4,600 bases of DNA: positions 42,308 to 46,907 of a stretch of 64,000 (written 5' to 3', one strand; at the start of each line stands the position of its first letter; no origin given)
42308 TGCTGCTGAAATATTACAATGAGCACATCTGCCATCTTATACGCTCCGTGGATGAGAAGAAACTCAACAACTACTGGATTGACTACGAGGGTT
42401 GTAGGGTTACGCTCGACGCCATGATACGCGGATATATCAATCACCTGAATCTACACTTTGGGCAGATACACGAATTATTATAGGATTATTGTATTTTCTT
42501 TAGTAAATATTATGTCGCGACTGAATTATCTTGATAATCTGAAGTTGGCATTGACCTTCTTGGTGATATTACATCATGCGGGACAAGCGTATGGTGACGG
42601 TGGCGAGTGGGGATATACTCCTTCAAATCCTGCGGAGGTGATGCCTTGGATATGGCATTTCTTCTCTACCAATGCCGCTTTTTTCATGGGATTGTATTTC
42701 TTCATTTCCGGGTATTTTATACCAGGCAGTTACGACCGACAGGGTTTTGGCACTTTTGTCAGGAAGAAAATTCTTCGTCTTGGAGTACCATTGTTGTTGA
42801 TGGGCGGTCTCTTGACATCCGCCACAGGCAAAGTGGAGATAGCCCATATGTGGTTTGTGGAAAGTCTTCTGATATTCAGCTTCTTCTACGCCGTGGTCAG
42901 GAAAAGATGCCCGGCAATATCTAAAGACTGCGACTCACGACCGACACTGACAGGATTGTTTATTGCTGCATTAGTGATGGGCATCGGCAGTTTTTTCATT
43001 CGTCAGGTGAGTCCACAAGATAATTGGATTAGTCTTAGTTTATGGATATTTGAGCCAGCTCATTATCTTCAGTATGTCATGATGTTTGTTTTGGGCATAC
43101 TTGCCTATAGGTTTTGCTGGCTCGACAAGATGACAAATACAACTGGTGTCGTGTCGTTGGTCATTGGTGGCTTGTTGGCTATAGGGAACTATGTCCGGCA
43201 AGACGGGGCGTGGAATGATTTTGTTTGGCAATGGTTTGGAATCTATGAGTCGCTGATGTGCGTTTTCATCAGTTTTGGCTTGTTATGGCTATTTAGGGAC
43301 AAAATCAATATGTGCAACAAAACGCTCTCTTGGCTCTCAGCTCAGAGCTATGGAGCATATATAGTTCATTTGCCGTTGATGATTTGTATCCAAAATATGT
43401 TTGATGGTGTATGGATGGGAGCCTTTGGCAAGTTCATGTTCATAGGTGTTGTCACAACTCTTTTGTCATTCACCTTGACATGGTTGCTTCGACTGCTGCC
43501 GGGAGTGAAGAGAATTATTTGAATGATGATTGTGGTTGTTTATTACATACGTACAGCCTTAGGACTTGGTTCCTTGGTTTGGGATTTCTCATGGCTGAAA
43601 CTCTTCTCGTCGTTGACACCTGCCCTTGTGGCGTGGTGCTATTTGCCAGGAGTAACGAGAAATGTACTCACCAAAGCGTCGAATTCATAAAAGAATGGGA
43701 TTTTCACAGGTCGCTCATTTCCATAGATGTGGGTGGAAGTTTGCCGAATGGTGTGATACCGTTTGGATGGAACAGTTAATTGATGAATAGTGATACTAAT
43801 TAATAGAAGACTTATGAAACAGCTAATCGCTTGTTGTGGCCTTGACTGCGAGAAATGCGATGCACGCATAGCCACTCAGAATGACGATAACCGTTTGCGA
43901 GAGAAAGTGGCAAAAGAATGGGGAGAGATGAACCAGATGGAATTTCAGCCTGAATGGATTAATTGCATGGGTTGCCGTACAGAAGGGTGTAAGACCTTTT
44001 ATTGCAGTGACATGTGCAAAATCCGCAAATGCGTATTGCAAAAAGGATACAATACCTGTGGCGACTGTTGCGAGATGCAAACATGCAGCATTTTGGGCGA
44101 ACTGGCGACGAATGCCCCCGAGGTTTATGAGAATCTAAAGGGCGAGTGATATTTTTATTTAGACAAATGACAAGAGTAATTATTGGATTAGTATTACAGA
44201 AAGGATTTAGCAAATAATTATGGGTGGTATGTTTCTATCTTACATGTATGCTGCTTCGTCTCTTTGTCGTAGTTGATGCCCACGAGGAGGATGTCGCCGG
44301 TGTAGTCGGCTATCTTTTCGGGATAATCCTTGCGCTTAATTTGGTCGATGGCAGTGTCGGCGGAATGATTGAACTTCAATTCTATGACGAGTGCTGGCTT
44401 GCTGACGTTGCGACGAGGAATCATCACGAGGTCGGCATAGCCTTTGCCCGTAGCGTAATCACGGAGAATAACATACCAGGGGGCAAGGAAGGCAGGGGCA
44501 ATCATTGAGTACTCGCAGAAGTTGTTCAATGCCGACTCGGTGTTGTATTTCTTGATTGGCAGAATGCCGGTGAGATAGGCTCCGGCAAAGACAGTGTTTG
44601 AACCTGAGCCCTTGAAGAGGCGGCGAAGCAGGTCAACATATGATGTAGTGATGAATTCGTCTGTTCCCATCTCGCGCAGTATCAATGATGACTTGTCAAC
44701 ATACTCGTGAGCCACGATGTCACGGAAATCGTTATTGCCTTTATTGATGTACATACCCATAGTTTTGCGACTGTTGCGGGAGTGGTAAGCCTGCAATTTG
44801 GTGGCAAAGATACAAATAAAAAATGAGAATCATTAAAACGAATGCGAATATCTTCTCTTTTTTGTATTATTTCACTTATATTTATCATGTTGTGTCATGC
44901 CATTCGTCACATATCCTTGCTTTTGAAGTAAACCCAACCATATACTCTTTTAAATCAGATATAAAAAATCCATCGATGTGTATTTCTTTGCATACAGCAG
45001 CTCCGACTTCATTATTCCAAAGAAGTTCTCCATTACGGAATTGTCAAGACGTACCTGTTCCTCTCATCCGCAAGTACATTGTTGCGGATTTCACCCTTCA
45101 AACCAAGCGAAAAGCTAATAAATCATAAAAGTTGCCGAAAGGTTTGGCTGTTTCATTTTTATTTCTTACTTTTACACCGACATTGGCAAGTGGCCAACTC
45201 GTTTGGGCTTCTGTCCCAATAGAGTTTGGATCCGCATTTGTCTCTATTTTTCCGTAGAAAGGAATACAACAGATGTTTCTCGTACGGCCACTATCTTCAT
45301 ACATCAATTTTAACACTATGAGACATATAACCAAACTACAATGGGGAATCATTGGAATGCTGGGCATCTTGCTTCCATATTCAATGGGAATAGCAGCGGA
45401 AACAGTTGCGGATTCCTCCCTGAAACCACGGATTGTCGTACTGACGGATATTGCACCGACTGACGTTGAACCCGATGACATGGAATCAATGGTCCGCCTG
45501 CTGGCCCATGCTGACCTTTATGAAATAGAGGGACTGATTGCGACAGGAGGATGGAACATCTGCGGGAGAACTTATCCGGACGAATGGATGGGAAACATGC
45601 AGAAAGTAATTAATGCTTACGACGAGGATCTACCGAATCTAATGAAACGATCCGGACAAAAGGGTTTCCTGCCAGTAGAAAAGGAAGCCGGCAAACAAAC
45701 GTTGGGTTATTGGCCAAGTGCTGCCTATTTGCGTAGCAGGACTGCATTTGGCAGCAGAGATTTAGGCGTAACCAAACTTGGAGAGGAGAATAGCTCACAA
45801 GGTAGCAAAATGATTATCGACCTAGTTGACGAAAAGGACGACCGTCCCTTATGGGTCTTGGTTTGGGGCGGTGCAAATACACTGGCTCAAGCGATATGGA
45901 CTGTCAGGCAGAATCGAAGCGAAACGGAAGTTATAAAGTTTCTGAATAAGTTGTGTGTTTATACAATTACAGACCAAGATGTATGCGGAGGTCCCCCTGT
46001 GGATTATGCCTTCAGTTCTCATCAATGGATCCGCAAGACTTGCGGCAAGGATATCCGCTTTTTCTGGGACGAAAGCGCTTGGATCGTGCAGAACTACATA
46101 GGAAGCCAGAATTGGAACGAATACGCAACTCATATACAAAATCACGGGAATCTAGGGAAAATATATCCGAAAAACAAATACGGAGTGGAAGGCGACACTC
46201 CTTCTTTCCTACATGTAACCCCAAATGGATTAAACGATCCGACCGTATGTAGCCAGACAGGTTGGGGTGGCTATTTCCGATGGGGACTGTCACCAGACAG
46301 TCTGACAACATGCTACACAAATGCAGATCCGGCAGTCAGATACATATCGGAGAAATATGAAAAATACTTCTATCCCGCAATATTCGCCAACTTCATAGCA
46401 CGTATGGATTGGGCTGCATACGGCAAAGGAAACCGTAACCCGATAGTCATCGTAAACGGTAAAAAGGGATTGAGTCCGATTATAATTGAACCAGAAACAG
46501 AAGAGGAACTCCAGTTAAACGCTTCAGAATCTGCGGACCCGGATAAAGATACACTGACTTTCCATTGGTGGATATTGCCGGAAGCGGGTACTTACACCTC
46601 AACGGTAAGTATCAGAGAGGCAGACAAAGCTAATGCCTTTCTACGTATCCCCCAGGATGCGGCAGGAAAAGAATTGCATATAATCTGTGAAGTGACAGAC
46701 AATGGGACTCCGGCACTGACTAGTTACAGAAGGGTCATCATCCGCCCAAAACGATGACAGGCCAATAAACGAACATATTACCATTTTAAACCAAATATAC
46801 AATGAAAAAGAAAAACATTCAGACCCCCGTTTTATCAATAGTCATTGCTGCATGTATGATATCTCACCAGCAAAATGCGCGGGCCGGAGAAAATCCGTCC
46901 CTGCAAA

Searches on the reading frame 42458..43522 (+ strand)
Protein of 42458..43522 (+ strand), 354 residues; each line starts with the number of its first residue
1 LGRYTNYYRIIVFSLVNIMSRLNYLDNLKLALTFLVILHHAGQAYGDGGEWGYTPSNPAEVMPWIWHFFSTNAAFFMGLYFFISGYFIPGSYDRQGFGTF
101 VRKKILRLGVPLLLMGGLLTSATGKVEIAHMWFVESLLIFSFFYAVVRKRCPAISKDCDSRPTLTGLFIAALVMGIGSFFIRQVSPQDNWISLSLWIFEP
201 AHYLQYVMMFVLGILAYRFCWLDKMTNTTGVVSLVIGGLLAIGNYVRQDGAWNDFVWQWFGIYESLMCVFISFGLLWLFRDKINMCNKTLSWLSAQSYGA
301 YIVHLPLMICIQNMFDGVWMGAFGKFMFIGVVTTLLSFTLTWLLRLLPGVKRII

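Call 60: search_protein_families(library=pfam, proteins=[window:42458-43522:+], max_evalue=0.001)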
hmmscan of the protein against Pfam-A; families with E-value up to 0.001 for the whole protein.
window:42458-43522:+ (354 aa): 1 family
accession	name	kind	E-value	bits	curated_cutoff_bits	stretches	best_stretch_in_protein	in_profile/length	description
PF01757.29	Acyl_transf_3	-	1.2e-26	94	31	1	23-342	2-326/326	Acyltransferase domain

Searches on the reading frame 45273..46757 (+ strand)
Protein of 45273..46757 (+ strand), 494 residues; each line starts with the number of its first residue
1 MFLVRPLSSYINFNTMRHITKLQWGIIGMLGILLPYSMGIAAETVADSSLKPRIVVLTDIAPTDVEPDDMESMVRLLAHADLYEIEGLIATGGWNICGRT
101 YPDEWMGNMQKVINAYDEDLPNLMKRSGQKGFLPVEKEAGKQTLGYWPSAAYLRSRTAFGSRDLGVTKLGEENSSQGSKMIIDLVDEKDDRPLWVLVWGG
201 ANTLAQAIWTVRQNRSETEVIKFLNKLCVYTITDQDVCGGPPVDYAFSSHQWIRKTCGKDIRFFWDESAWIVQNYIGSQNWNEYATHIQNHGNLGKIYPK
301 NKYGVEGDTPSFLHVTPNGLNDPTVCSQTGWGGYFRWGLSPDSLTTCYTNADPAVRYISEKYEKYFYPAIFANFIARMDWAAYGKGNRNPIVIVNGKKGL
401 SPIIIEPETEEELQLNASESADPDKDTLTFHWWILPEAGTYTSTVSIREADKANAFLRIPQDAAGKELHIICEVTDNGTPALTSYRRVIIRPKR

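Call 60: search_protein_families(library=pfam, proteins=[window:45273-46757:+], max_evalue=0.001)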
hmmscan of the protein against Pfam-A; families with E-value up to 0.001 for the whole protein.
window:45273-46757:+ (494 aa): 2 families
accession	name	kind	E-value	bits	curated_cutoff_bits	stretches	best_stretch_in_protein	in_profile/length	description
PF07632.16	Sde182_NH-like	-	1.6e-75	254.6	26.8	1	53-335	1-268/268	Cellulose-binding Sde182, nucleoside hydrolase-like domain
PF21027.3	Sde0182_C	-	4.4e-30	104.6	27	1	413-491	2-82/83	Cellulose-binding protein Sde0182, C-terminal domain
